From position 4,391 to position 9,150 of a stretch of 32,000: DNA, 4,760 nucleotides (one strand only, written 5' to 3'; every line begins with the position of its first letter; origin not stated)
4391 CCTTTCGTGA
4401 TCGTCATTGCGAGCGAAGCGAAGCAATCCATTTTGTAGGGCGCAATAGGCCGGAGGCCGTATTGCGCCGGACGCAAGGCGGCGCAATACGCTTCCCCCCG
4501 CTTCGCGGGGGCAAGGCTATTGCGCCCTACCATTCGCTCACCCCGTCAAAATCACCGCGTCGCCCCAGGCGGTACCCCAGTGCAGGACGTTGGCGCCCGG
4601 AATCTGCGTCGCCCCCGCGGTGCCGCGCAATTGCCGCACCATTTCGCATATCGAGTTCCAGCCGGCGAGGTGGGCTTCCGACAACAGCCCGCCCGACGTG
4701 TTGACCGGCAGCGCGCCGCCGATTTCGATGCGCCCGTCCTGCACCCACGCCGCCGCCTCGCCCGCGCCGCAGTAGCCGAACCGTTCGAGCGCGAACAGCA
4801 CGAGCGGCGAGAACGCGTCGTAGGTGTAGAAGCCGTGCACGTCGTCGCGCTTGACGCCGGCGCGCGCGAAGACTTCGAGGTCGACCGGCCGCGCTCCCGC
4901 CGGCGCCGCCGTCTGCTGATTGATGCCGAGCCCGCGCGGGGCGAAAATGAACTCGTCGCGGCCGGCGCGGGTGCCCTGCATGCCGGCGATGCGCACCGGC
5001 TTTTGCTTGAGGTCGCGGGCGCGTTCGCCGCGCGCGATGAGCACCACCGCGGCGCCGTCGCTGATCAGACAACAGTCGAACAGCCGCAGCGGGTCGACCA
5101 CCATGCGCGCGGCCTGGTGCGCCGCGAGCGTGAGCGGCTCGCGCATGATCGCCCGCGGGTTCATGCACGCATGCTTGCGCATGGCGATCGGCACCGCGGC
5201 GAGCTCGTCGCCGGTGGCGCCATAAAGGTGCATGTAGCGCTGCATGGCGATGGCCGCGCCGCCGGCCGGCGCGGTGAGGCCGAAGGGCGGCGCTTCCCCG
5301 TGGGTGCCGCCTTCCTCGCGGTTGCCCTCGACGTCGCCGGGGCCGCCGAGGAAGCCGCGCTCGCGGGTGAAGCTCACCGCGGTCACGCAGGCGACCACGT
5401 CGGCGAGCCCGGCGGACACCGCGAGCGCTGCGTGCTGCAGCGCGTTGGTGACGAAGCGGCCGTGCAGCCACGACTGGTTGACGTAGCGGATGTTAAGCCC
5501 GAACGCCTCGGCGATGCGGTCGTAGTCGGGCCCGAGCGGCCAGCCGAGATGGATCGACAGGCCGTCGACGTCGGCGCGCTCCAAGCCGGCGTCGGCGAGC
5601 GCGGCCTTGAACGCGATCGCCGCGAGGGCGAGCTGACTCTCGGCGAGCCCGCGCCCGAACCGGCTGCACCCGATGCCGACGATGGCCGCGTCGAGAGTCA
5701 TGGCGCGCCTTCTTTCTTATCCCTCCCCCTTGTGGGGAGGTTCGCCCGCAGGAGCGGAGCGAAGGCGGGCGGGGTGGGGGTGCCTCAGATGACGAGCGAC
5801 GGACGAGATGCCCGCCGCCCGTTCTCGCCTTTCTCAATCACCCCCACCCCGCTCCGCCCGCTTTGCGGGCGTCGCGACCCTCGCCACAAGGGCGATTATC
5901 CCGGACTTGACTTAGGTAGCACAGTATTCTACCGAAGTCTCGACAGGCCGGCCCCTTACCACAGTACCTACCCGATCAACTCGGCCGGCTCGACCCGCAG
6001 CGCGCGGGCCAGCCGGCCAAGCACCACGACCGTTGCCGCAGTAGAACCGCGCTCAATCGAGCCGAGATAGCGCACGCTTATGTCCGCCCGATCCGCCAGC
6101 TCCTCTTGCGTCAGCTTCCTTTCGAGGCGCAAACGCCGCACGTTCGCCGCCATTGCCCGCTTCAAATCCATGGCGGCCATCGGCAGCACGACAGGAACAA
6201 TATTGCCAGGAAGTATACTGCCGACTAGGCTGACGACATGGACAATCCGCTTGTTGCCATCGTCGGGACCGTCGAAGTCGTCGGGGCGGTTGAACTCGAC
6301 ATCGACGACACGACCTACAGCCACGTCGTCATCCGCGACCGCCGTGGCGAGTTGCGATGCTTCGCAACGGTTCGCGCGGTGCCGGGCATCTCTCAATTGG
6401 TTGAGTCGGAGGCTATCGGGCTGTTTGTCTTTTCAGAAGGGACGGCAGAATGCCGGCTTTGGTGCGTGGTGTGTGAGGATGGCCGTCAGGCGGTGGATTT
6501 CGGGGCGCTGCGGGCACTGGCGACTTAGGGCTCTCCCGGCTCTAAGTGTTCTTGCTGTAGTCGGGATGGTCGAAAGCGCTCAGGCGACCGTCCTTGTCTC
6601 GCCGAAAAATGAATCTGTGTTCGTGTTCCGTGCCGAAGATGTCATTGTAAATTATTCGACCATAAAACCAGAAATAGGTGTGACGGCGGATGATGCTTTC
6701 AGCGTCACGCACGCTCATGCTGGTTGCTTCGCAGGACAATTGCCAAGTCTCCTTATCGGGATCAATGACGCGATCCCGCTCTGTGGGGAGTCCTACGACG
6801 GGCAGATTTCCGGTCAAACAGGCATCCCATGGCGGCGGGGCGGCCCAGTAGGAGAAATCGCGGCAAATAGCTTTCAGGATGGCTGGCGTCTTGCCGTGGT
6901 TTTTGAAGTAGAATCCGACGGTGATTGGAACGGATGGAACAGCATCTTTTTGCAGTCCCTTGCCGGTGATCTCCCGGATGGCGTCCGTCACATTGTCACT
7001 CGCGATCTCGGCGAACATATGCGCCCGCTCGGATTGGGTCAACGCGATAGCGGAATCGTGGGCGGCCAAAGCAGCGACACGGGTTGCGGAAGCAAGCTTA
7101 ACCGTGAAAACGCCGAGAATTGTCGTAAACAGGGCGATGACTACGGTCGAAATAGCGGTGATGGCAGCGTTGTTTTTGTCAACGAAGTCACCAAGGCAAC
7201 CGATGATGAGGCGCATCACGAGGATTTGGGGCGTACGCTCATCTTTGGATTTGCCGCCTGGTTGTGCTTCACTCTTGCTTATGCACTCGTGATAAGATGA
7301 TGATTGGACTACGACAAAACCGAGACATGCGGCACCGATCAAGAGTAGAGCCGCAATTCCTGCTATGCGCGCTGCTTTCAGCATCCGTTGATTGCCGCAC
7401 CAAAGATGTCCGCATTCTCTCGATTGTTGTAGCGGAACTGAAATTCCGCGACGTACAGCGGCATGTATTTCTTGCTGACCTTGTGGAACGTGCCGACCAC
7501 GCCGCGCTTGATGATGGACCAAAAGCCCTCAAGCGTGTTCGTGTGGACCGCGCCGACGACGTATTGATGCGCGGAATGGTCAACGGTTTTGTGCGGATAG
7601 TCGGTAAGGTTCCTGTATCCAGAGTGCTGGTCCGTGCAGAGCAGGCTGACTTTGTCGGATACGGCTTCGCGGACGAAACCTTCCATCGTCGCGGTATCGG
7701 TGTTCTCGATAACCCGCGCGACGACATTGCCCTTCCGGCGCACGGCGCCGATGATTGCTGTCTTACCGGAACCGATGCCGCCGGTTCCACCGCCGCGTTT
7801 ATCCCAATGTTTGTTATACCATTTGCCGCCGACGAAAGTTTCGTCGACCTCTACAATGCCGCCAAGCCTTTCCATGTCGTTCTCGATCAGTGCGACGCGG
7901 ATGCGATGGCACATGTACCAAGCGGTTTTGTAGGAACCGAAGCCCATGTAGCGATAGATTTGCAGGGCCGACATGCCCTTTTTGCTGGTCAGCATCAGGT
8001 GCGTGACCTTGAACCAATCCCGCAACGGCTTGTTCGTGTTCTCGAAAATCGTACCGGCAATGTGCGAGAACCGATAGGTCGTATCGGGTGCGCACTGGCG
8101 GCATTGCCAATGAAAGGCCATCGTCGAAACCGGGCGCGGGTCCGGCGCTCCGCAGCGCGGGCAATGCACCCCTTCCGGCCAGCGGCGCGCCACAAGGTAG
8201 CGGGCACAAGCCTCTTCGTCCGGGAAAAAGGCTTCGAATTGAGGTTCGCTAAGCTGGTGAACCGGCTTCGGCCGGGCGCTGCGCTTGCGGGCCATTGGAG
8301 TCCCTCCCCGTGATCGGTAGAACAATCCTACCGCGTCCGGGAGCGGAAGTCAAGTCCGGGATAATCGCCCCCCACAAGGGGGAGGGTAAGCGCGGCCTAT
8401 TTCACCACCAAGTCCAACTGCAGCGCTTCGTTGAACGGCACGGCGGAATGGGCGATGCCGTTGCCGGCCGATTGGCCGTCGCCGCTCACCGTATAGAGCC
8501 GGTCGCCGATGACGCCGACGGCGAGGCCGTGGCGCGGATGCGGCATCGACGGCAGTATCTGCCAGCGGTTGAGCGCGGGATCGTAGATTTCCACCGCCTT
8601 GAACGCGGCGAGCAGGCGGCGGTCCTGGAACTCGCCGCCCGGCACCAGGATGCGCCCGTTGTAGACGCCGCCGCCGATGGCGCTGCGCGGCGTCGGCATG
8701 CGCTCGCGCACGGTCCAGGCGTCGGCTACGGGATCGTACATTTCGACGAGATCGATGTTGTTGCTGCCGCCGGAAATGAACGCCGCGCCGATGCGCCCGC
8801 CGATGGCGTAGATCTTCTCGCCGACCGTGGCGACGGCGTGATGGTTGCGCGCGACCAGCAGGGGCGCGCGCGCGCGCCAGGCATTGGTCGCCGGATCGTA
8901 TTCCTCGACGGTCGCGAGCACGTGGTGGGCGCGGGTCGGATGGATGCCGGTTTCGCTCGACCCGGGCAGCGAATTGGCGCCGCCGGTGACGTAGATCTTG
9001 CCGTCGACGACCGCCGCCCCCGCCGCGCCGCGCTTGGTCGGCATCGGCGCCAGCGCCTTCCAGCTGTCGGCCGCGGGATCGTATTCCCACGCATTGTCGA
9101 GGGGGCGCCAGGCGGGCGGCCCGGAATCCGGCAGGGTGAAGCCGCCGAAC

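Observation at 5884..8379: IS1595-family element with 1.5 kb of cargo, inserted into a REP hairpin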

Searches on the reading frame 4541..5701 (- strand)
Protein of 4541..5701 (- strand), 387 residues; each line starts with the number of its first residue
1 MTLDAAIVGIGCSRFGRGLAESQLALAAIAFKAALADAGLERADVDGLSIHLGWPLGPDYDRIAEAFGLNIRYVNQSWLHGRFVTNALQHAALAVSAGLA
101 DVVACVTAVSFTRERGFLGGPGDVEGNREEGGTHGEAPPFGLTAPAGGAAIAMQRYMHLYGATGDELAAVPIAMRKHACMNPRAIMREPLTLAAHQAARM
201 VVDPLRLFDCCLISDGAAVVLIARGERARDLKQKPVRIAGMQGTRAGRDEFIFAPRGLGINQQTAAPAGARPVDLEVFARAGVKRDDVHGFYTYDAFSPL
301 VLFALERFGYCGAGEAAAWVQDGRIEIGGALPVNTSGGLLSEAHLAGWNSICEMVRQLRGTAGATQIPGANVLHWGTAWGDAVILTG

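Call 32: find_encoding_contigs(protein=window:4541-5701:-, flank=6000, max_places=6)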
Protein window:4541-5701:- (387 aa): no gene with exactly this product is on record in the collection.
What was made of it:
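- Tried and rejected: An exact-protein look-up of the thiolase-like gene found nothing (call 32).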

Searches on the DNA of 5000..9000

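Call 79: search_rna_families(source=window, start=5000, end=9000, threshold=evalue, max_evalue=0.1)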
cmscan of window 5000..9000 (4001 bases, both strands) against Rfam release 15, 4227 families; matches with E-value up to 0.1: 2.
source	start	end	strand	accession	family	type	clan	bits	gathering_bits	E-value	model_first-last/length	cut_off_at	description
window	5763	5859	-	RF03836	mir-3547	Gene; miRNA;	-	29.1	77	0.026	1-88/88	no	mir-3547 microRNA precursor family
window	5768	5853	-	RF03405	mir-3200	Gene; miRNA;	-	27.6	79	0.088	1-92/92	no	mir-3200 microRNA precursor family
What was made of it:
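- Tried and rejected: Only sub-threshold microRNA-like hits came up, on the hairpin at 5763-5859 (call 79).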

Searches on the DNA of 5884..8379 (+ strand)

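Call 11: search_dna_similar(query=window:5884-8379:+, collection=plasmids, mode=near)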
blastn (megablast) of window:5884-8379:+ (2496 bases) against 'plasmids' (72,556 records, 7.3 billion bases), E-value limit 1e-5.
No match.

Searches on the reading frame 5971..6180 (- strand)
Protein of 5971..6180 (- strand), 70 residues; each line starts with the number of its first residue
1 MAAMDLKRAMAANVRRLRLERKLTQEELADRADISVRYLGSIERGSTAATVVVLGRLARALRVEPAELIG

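Call 7: search_protein_families(library=pfam, proteins=[window:5971-6180:-], max_evalue=0.1)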
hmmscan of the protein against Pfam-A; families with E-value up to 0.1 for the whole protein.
window:5971-6180:- (70 aa): 7 families
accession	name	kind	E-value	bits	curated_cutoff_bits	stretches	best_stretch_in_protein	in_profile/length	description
PF01381.28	HTH_3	-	5.4e-16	58.8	23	1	14-68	1-55/55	Helix-turn-helix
PF13560.12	HTH_31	-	5e-11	43.2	27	1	10-68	2-61/64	Helix-turn-helix domain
PF12844.13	HTH_19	-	2.6e-06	27.7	30.2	1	13-68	3-58/64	Helix-turn-helix domain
PF13443.12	HTH_26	-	1.9e-05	25.3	22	1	14-69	2-58/63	Cro/C1-type HTH DNA-binding domain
PF13413.12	HTH_25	-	5.1e-05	23.5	24.6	1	15-47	3-35/62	Helix-turn-helix domain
PF04545.22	Sigma70_r4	-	0.01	15.8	24.1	1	16-38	14-36/50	Sigma-70, region 4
PF13744.12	HTH_37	-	0.041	14.1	27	1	2-46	11-55/80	Helix-turn-helix domain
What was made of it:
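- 5968..6180 (-): XRE-family helix-turn-helix regulator, 70 aa, read outward toward the IRR. Pfam HTH_3 at 5.4e-16 (call 7).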

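Call 8: search_protein_families(library=ncbifam, proteins=[window:5971-6180:-], max_evalue=0.1)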
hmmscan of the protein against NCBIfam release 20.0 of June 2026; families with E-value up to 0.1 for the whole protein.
window:5971-6180:- (70 aa): 15 families
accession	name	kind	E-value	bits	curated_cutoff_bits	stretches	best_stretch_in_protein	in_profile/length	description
NF006015.0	PRK08154.1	subfamily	1.2e-12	47.7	204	1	6-70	27-91/314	anaerobic benzoate catabolism transcriptional regulator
TIGR03070.1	couple_hipB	subfamily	1.4e-09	37.8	71.65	1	9-61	2-54/58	type II toxin-antitoxin system Y4mF family antitoxin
NF010465.0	PRK13890.1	equivalog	1.9e-08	34.4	96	1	11-63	7-59/121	conjugal transfer protein TrbA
NF041951.1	phage_RstR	subfamily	9.4e-08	32.3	80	1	11-69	4-62/108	RstR family transcriptional repressor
NF047948.1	male_kill_WMK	equivalog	4.9e-07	29.5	300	1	10-68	6-64/300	WO male-killing family protein Wmk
NF038139.1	Reg_Aceta_RamB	equivalog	8.4e-07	28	700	1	12-64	5-57/465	acetate metabolism transcriptional regulator RamB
NF046032.1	TransRegSlrRBacil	equivalog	0.00037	20.6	250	1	14-68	5-61/149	HTH-type transcriptional regulator SlrR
NF041677.1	trans_regClgR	equivalog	0.00048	20.2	170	1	6-64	5-63/113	transcriptional regulator ClgR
TIGR00270.2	TIGR00270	equivalog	0.00072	19.4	110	1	10-64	76-130/159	multiprotein bridging factor aMBF1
NF007257.0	PRK09706.1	subfamily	0.0029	17.4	101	1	8-66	4-62/135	transcriptional repressor DicA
NF050110.1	TransRegBldD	equivalog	0.014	15.1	250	1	4-69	3-70/162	transcriptional regulator BldD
TIGR03830.1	CxxCG_CxxCG_HTH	subfamily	0.039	13.7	61.8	1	8-51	64-107/127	type II TA system antitoxin MqsA family protein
NF041575.1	antitoxPezA_Strep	equivalog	0.041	13.8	290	1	11-66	3-58/158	type II toxin-antitoxin system antitoxin PezA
NF041493.1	MobT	equivalog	0.086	11.6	600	1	16-61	3-48/383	MobT family relaxase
NF007271.0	PRK09726.1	equivalog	0.089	12.8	79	1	10-63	13-66/88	type II toxin-antitoxin system antitoxin HipB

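Call 30: search_protein_families(library=padloc, proteins=[window:5971-6180:-], max_evalue=1)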
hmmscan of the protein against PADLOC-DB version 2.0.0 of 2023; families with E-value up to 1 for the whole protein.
window:5971-6180:- (70 aa): 19 families
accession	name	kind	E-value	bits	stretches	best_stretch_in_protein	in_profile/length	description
PDLC03665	Control_protein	-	1.4e-12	45.7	1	7-69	6-69/77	control protein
PDLC02926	HTH_VI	-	5.6e-11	40.6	1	13-65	5-57/92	-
PDLC04142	capH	-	9.4e-10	37.5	1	10-70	7-67/103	capH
PDLC03671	Control_protein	-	2.3e-09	35.4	1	3-64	8-69/84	control protein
PDLC03664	Control_protein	-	2.3e-08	32.4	1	12-69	16-73/74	control protein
PDLC03666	Control_protein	-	1.1e-07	30.2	1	4-68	1-65/77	control protein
PDLC03668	Control_protein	-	9.8e-07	27.2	1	13-63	12-62/79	control protein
PDLC04775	PDC-M69A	-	1.5e-05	23.4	1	12-69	10-67/113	-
PDLC03949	RmrA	-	3.6e-05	20.8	1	18-64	11-57/363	-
PDLC03943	RmrA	-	3.9e-05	20.9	1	12-66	5-59/370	-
PDLC03954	RmrA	-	5.4e-05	20.3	1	6-66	7-67/380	-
PDLC03536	REase_II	-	6e-05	20.8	1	9-65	10-66/237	Type II restriction enzyme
PDLC03946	RmrA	-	0.00018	18.3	1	17-62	10-55/357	-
PDLC03952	RmrA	-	0.0012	15.7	1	11-62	24-75/395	-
PDLC03955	RmrA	-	0.0015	15.8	1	11-67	25-77/371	-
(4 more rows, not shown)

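Call 31: search_protein_families(library=phrogs, proteins=[window:5971-6180:-], max_evalue=1)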
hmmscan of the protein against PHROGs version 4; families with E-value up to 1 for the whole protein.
window:5971-6180:- (70 aa): 32 families (the best 25 are shown)
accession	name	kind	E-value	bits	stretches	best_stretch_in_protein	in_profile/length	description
phrog_5823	-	transcription regulation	1.8e-13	51.4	1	7-70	4-68/404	transcriptional regulator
phrog_7241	-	transcription regulation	3.2e-10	41.1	1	12-69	64-121/122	transcriptional regulator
phrog_3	-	transcription regulation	4.3e-10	40.9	1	4-69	83-146/430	transcriptional repressor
phrog_8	-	transcription regulation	4.2e-09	37.3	1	11-69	161-216/346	transcriptional regulator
phrog_2439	-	transcription regulation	1.3e-06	28.5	1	12-65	10-63/367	transcriptional regulator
phrog_4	-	transcription regulation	4.2e-06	27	1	8-69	135-192/400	transcriptional repressor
phrog_1373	-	transcription regulation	9.9e-06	26.6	1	15-63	69-117/166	transcriptional regulator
phrog_2104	-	unknown function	2.9e-05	25.2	1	11-47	41-77/103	-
phrog_2967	-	transcription regulation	2.9e-05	24.7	1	7-70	8-71/225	transcriptional regulator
phrog_2328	-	transcription regulation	0.00027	21.7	1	10-65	16-71/128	transcriptional repressor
phrog_4583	-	transcription regulation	0.00053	21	1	7-69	8-70/81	transcriptional repressor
phrog_11187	-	transcription regulation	0.0011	19.8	1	10-47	8-45/63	transcriptional regulator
phrog_3949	-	transcription regulation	0.0034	18.4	1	20-68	27-72/161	transcriptional repressor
phrog_2339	-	DNA, RNA and nucleotide metabolism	0.0074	17.3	1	2-46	18-62/98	HTH DNA binding protein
phrog_7950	-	transcription regulation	0.0081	17.2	1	10-39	8-37/68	transcriptional repressor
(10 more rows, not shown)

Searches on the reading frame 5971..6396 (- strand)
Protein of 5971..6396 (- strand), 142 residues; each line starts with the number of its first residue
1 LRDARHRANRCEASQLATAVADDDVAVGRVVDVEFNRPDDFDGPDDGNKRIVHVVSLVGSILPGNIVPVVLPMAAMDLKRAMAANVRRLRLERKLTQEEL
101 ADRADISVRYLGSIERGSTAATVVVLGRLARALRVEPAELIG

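Call 7: search_protein_families(library=pfam, proteins=[window:5971-6396:-], max_evalue=0.1)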
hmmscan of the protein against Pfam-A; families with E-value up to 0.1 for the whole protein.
window:5971-6396:- (142 aa): 6 families
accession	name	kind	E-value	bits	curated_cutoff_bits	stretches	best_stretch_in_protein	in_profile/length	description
PF01381.28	HTH_3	-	3.2e-15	56.3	23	1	86-140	1-55/55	Helix-turn-helix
PF13560.12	HTH_31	-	4.5e-10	40.1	27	1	82-140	2-61/64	Helix-turn-helix domain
PF12844.13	HTH_19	-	1.6e-05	25.2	30.2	1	85-140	3-58/64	Helix-turn-helix domain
PF13443.12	HTH_26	-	0.00012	22.7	22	1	86-141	2-58/63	Cro/C1-type HTH DNA-binding domain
PF13413.12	HTH_25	-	0.00028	21.1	24.6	1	87-119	3-35/62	Helix-turn-helix domain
PF04545.22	Sigma70_r4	-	0.04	13.9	24.1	1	88-109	14-35/50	Sigma-70, region 4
